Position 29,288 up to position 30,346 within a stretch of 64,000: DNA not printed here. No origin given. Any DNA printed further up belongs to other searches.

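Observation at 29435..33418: Tandem paralogs: 3xCWB2 wall-binding modules fused to a shared lectin-like C-terminal domain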

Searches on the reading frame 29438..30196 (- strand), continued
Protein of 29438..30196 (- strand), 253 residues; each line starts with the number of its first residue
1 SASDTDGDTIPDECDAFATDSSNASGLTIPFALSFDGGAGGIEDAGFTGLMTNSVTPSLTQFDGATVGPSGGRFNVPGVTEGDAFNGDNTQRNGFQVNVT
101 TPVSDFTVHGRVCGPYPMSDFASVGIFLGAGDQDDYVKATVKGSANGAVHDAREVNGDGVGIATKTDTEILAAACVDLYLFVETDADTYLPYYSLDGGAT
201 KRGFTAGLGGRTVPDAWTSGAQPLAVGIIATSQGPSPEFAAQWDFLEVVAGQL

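Call 70: search_protein_families(library=pfam, alignment_id=A3, max_evalue=0.00001)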
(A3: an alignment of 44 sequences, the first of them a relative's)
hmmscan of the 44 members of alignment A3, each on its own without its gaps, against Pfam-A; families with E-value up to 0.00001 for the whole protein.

A. member 1, P0009 (687 aa): 4 families
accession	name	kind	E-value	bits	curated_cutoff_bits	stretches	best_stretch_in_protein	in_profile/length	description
PF04122.17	CW_binding_2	-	1.6e-52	176.4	24.9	3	136-224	1-73/73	Cell wall binding domain 2 (CWB2)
PF17963.7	Big_9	-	6.5e-16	59.4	23.6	1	335-430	3-89/89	Bacterial Ig domain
PF17892.7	Cadherin_5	-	2.1e-09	37.5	26.5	1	338-431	7-97/98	Cadherin-like domain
PF17803.7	Cadherin_4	-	2.3e-06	28.5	25.1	1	335-381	13-61/71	Bacterial cadherin-like domain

B. families by the number of members that match (of 44 scanned): 54 families (the first 25 are shown)
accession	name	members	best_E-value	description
PF01344.31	Kelch_1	11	7.1e-114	Kelch motif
PF13964.12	Kelch_6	11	3e-81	Kelch motif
PF24681.1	Kelch_KLHDC2_KLHL20_DRC7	11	1.2e-80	KLHDC2/KLHL20/DRC7 Kelch-repeats domain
PF07646.21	Kelch_2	11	7.1e-64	Kelch motif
PF25210.1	Kelch_FKB95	11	5e-63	FKB95, Kelch-repeats domain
PF24981.1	Beta-prop_ATRN-LZTR1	11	1.8e-53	Attractin/LZTR1 beta-propeller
PF13415.12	Kelch_3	11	1e-48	Galactose oxidase, central domain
PF13418.12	Kelch_4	11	1.2e-48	Galactose oxidase, central domain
PF24996.1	NANM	11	1.2e-32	N-acetylneuraminate epimerase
PF15780.11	ASH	5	4.2e-42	Abnormal spindle-like microcephaly-assoc'd, ASPM-SPD-2-Hydin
PF22073.2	Cep192_D4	4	9.3e-53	Cep192 domain 4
PF22544.2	HYDIN_VesB_CFA65-like_Ig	4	4.7e-41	HYDIN/CFA65/VesB-like, Ig-like domain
PF13385.13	Laminin_G_3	3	2.8e-33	Concanavalin A-like lectin/glucanases superfamily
PF17829.7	GH115_C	3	8.6e-19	Glycosyl hydrolase family 115 C-terminal domain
PF11721.14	Malectin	3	7.4e-17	Malectin domain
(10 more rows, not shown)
